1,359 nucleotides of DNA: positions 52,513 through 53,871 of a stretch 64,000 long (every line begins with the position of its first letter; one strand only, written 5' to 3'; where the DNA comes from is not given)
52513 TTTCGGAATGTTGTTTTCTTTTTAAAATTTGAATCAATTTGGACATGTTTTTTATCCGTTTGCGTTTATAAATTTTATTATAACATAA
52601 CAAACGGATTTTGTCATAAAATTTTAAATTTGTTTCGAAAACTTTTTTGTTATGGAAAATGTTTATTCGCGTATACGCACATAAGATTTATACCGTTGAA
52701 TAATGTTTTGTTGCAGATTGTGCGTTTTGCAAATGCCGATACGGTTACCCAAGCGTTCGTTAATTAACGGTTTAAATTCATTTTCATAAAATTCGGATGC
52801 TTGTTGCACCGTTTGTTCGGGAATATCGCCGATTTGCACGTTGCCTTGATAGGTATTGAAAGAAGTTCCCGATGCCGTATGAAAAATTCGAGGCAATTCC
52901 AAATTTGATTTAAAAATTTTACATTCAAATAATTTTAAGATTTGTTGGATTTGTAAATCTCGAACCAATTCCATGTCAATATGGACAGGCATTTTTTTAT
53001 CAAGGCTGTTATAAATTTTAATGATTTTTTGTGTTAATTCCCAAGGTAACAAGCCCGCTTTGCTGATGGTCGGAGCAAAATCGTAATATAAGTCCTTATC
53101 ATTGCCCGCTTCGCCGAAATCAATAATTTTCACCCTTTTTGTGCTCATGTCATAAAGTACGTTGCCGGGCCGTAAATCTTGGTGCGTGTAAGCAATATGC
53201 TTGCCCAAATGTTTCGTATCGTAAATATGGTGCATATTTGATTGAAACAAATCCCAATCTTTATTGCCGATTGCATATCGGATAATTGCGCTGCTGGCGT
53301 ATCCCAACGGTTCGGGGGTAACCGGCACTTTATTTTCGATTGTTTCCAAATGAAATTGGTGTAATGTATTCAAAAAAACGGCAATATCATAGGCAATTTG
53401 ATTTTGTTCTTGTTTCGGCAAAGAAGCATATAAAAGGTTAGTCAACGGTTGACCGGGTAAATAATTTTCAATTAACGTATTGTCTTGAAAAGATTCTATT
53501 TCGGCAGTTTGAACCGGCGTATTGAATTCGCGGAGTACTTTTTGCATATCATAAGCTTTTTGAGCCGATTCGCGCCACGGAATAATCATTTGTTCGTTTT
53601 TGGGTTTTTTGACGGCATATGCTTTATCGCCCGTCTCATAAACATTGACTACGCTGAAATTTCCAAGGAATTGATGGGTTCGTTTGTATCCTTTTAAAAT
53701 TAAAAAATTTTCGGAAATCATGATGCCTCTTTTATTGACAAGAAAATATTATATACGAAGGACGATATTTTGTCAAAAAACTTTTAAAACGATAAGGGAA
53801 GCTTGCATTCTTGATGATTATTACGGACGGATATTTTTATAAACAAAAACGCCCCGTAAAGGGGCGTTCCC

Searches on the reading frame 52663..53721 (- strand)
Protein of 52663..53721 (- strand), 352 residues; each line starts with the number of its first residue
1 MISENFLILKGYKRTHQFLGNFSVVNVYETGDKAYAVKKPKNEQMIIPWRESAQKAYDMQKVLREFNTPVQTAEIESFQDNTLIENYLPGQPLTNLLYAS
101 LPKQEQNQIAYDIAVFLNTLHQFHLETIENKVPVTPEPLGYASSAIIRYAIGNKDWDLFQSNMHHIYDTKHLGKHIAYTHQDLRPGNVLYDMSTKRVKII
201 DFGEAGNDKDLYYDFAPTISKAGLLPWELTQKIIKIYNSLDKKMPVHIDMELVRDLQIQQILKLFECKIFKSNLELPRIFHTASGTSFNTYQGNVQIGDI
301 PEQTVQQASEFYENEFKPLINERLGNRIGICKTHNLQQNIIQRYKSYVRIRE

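Call 3: search_protein_families(library=pfam, proteins=[window:52663-53721:-], max_evalue=1)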
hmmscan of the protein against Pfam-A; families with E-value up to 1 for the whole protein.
window:52663-53721:- (352 aa): 7 families
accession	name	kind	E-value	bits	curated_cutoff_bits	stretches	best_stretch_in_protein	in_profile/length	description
PF01636.29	APH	-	8.5e-11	42.5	23.2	1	33-219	21-210/239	Phosphotransferase enzyme family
PF00069.31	Pkinase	-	5.5e-08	33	31.7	1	179-206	120-146/263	Protein kinase domain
PF01633.27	Choline_kinase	-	1.9e-06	27.9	29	1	80-205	65-191/300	Choline/ethanolamine kinase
PF19974.5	TCAD9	-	2.1e-05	24.3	40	1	170-216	291-335/429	Ternary complex associated domain 9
PF03109.22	ABC1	-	0.0042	16.7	22.9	1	177-206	187-215/244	ABC1 atypical kinase-like domain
PF15005.11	IZUMO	-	0.23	12.5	25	1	276-330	32-86/143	Izumo sperm-egg fusion, Ig domain-associated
PF24549.1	DUF7602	-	0.26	11.7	27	0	24-54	55-85/89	Domain of unknown function (DUF7602)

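Call 4: search_protein_families(library=ncbifam, proteins=[window:52663-53721:-], max_evalue=1)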
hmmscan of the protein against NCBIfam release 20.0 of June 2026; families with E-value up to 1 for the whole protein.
window:52663-53721:- (352 aa): 14 families
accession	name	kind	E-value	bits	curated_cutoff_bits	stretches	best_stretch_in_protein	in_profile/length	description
NF033692.1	APH_2pp_I_a_f_h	exception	7.8e-09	35.4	475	1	58-241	49-244/290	APH(2'')-Ia/If/Ih family aminoglycoside O-phosphotransferase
NF000498.2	APH_2pp_If_Ih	exception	6.7e-08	32.3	600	1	54-219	47-223/297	APH(2'')-If/Ih family aminoglycoside O-phosphotransferase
NF000508.1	APH_2pp_Ia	exception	1.7e-07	31.1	600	1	73-220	59-210/277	aminoglycoside O-phosphotransferase APH(2'')-Ia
NF000076.3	APH_2pp_Ie_IVa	exception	2.8e-07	30.2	600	1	88-239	98-254/301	APH(2'')-Ie/IVa family aminoglycoside O-phosphotransferase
NF041446.1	APH_2pp_Ii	exception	8.5e-06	25.5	625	1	70-241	70-246/297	aminoglycoside O-phosphotransferase APH(2'')-Ii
NF000015.3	APH_2pp_IIa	exception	1.5e-05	24.2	625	1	33-126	37-126/299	aminoglycoside O-phosphotransferase APH(2'')-IIa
NF038057.1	macrolide_MphL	exception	0.00014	21.2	612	1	148-255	166-266/298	macrolide 2'-phosphotransferase MphL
NF011461.0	PRK14879.1-2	equivalog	0.00032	20.5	372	1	179-211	122-152/225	Kae1-associated kinase Bud32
NF043056.1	T4SS_LegK1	equivalog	0.0013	17.4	550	1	179-207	211-241/516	Dot/Icm T4SS effector kinase LegK1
NF000044.2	APH_2pp_IIIa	exception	0.0015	18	625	1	90-223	97-239/306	aminoglycoside O-phosphotransferase APH(2'')-IIIa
NF000132.2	APH_2pp_Ig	exception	0.002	17.5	620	1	50-125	57-132/306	aminoglycoside O-phosphotransferase APH(2'')-Ig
NF038151.1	lanthi_synth_III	equivalog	0.004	15.6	575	1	178-207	357-385/833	class III lanthionine synthetase LanKC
NF041408.1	XopAU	subfamily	0.0047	16.6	450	1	179-205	350-376/498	XopAU family type III secretion system effector serine/threonine kinase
NF033483.0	PknB_PASTA_kin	equivalog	0.044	12.8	450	1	180-204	130-153/563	Stk1 family PASTA domain-containing Ser/Thr kinase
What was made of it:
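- Closest known: Other antibiotic kinases of the APH fold. Different: MphL scores 21 bits against a cut-off of 612 (call 4).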

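Call 10: find_homologous_proteins(query=window:52663-53721:-, max_evalue=0.001)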
Query window:52663-53721:- (352 aa): 7 proteins with E <= 0.001 among 786 candidates.
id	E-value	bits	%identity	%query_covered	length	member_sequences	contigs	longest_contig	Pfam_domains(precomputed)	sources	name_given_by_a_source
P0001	2.8e-222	755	94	100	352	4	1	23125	PF00069.32,PF19974.6,PF01633.27,PF01636.30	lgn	-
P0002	1.4e-195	667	83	100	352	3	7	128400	PF00069.32,PF19974.6,PF01633.27,PF01636.30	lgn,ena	-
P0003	3.0e-161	554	70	100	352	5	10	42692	PF00069.32,PF01633.27,PF01636.30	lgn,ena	-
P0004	1.5e-160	552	69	100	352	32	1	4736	PF00069.32,PF01633.27,PF01636.30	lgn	-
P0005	1.4e-149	516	66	100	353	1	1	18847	PF00069.32,PF19974.6,PF01633.27,PF01636.30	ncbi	-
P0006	5.1e-141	488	63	100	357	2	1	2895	PF00069.32,PF01633.27,PF01636.30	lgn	-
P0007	1.4e-125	437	58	100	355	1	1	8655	PF00069.32,PF01633.27,PF01636.30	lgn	-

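Call 11: find_encoding_contigs(protein=P0005, flank=10000, max_places=4)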
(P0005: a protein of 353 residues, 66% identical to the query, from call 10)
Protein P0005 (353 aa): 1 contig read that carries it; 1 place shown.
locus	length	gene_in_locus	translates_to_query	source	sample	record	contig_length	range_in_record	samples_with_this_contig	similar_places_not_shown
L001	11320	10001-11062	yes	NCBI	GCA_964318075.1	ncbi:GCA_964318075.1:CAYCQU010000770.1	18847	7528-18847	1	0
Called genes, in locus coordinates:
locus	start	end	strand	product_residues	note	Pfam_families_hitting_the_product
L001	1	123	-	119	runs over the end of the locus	PF04956:TrbC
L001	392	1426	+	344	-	-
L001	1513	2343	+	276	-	PF10671:TcpQ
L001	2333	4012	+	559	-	PF00263:Secretin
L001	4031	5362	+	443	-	PF06864:PAP_PilO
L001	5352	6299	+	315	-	-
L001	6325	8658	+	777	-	PF00437:T2SSE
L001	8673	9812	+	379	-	PF00482:T2SSF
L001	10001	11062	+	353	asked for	PF00069:Pkinase (faint), PF01636:APH, PF01633:Choline_kinase (weak), PF19974:TCAD9 (weak)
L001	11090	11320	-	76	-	?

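Call 12: find_encoding_contigs(protein=P0002, flank=10000, max_places=4)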
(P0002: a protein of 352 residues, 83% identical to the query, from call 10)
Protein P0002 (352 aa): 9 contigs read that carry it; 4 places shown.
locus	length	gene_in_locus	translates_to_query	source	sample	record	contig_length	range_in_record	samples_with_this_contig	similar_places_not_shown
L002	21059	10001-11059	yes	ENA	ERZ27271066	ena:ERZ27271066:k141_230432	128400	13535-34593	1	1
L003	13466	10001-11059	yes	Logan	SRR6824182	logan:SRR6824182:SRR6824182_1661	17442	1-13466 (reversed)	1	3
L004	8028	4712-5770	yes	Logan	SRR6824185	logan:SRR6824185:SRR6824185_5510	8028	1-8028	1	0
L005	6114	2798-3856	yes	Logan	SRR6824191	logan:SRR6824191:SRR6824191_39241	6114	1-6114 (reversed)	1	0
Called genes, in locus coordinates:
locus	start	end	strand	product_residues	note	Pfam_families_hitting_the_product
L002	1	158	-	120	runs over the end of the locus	PF04956:TrbC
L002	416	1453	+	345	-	-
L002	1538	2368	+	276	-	PF10671:TcpQ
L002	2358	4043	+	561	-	PF00263:Secretin (weak)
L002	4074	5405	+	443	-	PF06864:PAP_PilO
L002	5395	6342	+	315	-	-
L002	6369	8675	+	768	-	PF00437:T2SSE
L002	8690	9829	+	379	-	PF00482:T2SSF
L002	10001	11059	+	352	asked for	PF00069:Pkinase (faint), PF01636:APH, PF01633:Choline_kinase (weak), PF19974:TCAD9 (weak)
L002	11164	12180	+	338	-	PF00069:Pkinase (faint), PF01636:APH, PF07714:PK_Tyr_Ser-Thr (weak), PF03109:ABC1 (faint), PF01163:RIO1 (faint), PF01633:Choline_kinase (weak)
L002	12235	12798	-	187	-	PF01300:Sua5_yciO_yrdC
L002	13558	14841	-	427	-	PF03952:Enolase_N, PF00113:Enolase_C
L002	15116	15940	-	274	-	PF00793:DAHP_synth_1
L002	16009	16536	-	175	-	PF03840:SecG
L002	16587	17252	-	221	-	-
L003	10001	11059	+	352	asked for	PF00069:Pkinase (faint), PF01636:APH, PF01633:Choline_kinase (weak), PF19974:TCAD9 (weak)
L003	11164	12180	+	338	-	PF00069:Pkinase (faint), PF01636:APH, PF07714:PK_Tyr_Ser-Thr (weak), PF03109:ABC1 (faint), PF01163:RIO1 (faint), PF01633:Choline_kinase (weak)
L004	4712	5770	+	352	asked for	PF00069:Pkinase (faint), PF01636:APH, PF01633:Choline_kinase (weak), PF19974:TCAD9 (weak)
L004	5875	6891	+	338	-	PF00069:Pkinase (faint), PF01636:APH, PF07714:PK_Tyr_Ser-Thr (weak), PF03109:ABC1 (faint), PF01163:RIO1 (faint), PF01633:Choline_kinase (weak)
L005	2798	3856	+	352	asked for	PF00069:Pkinase (faint), PF01636:APH, PF01633:Choline_kinase (weak), PF19974:TCAD9 (weak)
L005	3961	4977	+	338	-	PF00069:Pkinase (faint), PF01636:APH, PF07714:PK_Tyr_Ser-Thr (weak), PF03109:ABC1 (faint), PF01163:RIO1 (faint), PF01633:Choline_kinase (weak)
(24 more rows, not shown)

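Call 14: find_related_loci(query=A1, collection=genome_contigs, flank=10000)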
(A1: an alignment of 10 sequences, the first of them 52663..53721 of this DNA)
Query A1 (352 aa) in genome_contigs; peptide patterns used: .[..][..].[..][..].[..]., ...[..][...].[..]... (x = any residue, [..] = any of these).
304 stretches matched a pattern; 3 encode a relative of the query (tblastn E <= 1e-3); 3 distinct loci.
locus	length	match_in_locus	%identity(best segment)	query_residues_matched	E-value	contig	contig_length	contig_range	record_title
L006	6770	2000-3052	70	1-351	1e-170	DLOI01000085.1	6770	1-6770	MAG TPA_asm: Alphaproteobacteria bacterium UBA7488 UBA7488_contig_9737, whole genome shotgun sequence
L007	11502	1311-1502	32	128-202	5e-6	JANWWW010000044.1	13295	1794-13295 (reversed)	MAG: Deltaproteobacteria bacterium isolate SKYG31 NODE_44_length_13295_cov_8.886670, whole genome shotgun sequence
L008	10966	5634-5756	44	179-218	9e-6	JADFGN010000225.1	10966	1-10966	MAG: Candidatus Poribacteria bacterium isolate B30T1B8 B30T1B8_NODE11789, whole genome shotgun sequence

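Call 20: search_solved_structures(query=A2, max_evalue=0.01, show_alignments=2)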
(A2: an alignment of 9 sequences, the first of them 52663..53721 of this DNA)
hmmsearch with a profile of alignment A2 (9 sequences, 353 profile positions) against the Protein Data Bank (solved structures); distinct sequences matched with E-value up to 0.01: 141 (the best 60 are shown).
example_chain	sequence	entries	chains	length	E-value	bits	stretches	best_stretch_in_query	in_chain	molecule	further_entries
5iqh_A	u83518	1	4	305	3.5e-14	55.4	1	15-220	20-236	Bifunctional AAC/APH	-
6ch4_A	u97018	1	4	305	4.5e-14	55.1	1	25-220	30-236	Bifunctional AAC/APH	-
4ork_A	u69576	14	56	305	4.8e-14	55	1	25-220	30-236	Bifunctional AAC/APH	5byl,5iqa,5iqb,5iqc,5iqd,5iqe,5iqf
5iqi_A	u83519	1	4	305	9.3e-14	54.1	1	43-220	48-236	Bifunctional AAC/APH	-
3ham_A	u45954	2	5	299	2.4e-12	49.4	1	17-207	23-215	Aminoglycoside phosphotransferase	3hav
3uzr_A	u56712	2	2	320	4.6e-12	48.5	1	17-207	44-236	Aminoglycoside phosphotransferase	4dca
3n4t_A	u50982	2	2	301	1.2e-11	47.1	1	90-242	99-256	APH(2'')-Id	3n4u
4dtb_A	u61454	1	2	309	1.2e-11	47.1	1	90-242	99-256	APH(2'')-Id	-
3sgc_A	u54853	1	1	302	1.2e-11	47.1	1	90-242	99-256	APH(2'')-Id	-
6cd7_A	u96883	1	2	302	1.2e-11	47.1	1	90-242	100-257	APH(2'')-Id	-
3sg8_A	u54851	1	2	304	1.2e-11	47.1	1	90-242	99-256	APH(2'')-Id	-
3sg9_A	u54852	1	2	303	1.2e-11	47.1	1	90-242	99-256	APH(2'')-Id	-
4dta_A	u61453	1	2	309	1.2e-11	47.1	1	90-242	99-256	APH(2'')-Id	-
4dt8_A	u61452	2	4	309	1.3e-11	47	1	90-242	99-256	APH(2'')-Id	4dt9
9h2z_A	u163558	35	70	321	1.4e-11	46.9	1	90-242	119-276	APH(2'')-Id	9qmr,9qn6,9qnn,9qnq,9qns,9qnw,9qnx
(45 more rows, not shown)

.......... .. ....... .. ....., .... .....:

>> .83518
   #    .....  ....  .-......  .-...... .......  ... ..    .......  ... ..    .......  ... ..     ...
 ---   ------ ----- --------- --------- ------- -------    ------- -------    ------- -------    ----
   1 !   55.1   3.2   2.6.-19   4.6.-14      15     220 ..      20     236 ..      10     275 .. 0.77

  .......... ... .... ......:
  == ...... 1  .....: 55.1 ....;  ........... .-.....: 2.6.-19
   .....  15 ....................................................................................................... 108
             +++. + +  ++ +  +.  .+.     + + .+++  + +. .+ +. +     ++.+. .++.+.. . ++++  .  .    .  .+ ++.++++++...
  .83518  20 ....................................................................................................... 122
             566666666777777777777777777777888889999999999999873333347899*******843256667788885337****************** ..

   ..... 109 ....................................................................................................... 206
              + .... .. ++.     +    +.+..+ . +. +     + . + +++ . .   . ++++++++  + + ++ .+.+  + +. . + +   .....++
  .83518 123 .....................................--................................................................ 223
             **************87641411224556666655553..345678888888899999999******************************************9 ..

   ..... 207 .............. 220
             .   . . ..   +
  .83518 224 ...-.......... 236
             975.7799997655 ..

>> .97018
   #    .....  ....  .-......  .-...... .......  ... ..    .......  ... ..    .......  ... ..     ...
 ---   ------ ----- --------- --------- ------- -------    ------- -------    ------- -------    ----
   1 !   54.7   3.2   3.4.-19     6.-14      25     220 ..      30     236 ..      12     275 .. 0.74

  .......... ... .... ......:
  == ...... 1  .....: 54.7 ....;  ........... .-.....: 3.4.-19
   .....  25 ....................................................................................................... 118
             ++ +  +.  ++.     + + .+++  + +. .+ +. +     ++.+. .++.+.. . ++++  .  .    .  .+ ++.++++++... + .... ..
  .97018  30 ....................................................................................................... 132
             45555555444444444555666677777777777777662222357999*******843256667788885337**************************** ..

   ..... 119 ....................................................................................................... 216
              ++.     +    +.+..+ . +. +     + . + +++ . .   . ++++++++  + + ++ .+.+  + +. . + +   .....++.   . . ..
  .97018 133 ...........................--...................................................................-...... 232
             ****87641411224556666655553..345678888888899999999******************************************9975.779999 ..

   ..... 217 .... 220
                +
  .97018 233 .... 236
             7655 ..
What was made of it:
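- On APH(2'') aminoglycoside resistance enzymes: Sequence similarity to APH(2'') ends at about residue 220-242 (call 20).
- Closest known: APH. Different: Similarity fades before the substrate-binding helical subdomain (call 20).
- The profile against PDB sequences is best to APH(2'')-Ia (E 3.5e-14), with ePKs at E >= 1e-5 over about 45 residues (call 20). Sequence similarity to APH(2'') stops near residue 220-242, before most of the substrate-binding region (call 20).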

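Call 26: search_protein_representatives(alignment_id=A2)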
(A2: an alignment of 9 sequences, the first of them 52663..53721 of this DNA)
Query: 9 sequences, 353 profile positions. Proteins with E-value up to 0.001 (for the whole library): 632; up to 1e-10: 101; up to 1e-30: 3. The best 150 are listed.
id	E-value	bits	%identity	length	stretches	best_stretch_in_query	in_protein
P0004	3.8e-192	654.0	-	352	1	1-352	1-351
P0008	2.3e-120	417.9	-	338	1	5-353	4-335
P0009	2.9e-40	154.4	-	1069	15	172-217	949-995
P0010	1.3e-30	122.7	-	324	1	22-257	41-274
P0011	4.4e-30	120.9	-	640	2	15-278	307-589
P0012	2.0e-29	118.8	-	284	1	23-241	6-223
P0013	7.2e-29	116.9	-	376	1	7-314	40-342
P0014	5.2e-28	114.1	-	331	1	8-267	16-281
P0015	4.6e-27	111.0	-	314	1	10-293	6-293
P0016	7.3e-26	107.1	-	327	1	18-257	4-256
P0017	1.3e-25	106.3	-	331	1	22-255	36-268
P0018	1.4e-25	106.2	-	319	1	25-260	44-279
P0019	1.6e-25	105.9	-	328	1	20-242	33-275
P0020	3.5e-24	101.6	-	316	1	38-261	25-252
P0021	1.7e-23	99.3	-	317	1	28-255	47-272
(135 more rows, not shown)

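Call 27: search_protein_families(library=pfam, proteins=[P0008, P0010, P0011, P0012, P0013, P0014, P0015, P0016, P0017, P0018], max_evalue=0.0001)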
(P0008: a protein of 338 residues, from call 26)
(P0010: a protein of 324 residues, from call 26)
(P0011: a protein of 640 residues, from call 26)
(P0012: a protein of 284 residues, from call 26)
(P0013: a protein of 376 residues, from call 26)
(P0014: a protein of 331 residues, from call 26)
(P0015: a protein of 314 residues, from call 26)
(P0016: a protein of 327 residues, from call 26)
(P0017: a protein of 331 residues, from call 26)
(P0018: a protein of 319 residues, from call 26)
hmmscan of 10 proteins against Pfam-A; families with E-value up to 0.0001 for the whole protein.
P0008 (338 aa): 6 families
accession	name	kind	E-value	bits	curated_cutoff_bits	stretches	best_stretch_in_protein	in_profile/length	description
PF01636.29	APH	-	3e-13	50.5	23.2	1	19-217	3-206/239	Phosphotransferase enzyme family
PF00069.31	Pkinase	-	4.5e-12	46.4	31.7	1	177-205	116-143/263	Protein kinase domain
PF07714.23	PK_Tyr_Ser-Thr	-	1.7e-08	34.5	23.1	1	19-207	5-149/258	Protein tyrosine and serine/threonine kinase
PF01633.27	Choline_kinase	-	4.8e-08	33.1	29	1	75-210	56-197/300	Choline/ethanolamine kinase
PF03109.22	ABC1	-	6.2e-07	29.2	22.9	0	177-207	185-214/244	ABC1 atypical kinase-like domain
PF01163.29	RIO1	-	5.9e-05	23.2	22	1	149-208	97-152/187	RIO domain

P0010 (324 aa): 2 families
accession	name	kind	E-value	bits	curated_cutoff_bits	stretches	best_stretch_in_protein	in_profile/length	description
PF01636.29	APH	-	1.1e-08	35.5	23.2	1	42-237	11-210/239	Phosphotransferase enzyme family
PF00069.31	Pkinase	-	1.2e-05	25.3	31.7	0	29-143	1-118/263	Protein kinase domain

P0011 (640 aa): 4 families
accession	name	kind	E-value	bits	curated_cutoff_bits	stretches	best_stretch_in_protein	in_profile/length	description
PF01636.29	APH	-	2.3e-24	86.9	23.2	2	393-535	76-213/239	Phosphotransferase enzyme family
PF01633.27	Choline_kinase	-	1.3e-11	44.8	29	2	97-222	84-209/300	Choline/ethanolamine kinase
PF02958.26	EcKL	-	6.1e-06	26.2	22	0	466-529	192-258/294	Ecdysteroid kinase-like family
PF19974.5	TCAD9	-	6.3e-06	26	40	0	487-529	294-335/429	Ternary complex associated domain 9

P0012 (284 aa): 2 families
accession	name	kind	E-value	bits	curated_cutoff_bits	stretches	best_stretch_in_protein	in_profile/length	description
PF01636.29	APH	-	2.7e-10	40.9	23.2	1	70-221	76-230/239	Phosphotransferase enzyme family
PF01633.27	Choline_kinase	-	1.1e-07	32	29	1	55-186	56-188/300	Choline/ethanolamine kinase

P0013 (376 aa): 3 families
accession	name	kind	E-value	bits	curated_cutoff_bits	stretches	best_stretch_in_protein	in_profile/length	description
PF01636.29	APH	-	1.1e-12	48.7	23.2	1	60-254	14-210/239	Phosphotransferase enzyme family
PF02958.26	EcKL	-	3e-05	23.9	22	0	147-251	157-258/294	Ecdysteroid kinase-like family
PF01633.27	Choline_kinase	-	4.6e-05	23.3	29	1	185-282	137-229/300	Choline/ethanolamine kinase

P0014 (331 aa): 3 families
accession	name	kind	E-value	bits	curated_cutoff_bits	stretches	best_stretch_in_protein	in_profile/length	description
PF01636.29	APH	-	1.8e-07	31.6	23.2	1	35-234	14-210/239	Phosphotransferase enzyme family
PF00069.31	Pkinase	-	3.2e-05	23.9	31.7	0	194-228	119-152/263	Protein kinase domain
PF02958.26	EcKL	-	4.6e-05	23.3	22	1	149-231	189-258/294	Ecdysteroid kinase-like family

P0015 (314 aa): 2 families
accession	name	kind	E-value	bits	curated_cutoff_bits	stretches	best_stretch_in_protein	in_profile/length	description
PF01636.29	APH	-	1.6e-17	64.5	23.2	1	14-239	5-230/239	Phosphotransferase enzyme family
PF01633.27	Choline_kinase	-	7.4e-06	25.9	29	1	83-217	68-200/300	Choline/ethanolamine kinase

P0016 (327 aa): 3 families
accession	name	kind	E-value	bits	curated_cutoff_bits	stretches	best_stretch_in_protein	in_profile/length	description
PF01636.29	APH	-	2.6e-10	40.9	23.2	1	87-221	85-211/239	Phosphotransferase enzyme family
PF01633.27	Choline_kinase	-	4.9e-09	36.4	29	1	99-209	84-194/300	Choline/ethanolamine kinase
PF02958.26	EcKL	-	9.7e-05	22.3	22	1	120-215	156-257/294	Ecdysteroid kinase-like family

P0017 (331 aa): 1 family
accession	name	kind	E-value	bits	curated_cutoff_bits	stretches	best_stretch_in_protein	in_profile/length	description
PF01636.29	APH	-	2.6e-09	37.6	23.2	1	86-235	53-212/239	Phosphotransferase enzyme family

P0018 (319 aa): 2 families
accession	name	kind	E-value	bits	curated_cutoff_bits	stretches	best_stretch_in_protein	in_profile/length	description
PF01636.29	APH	-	1.5e-10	41.7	23.2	1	39-250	8-221/239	Phosphotransferase enzyme family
PF19974.5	TCAD9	-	2.2e-05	24.3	40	1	188-236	287-334/429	Ternary complex associated domain 9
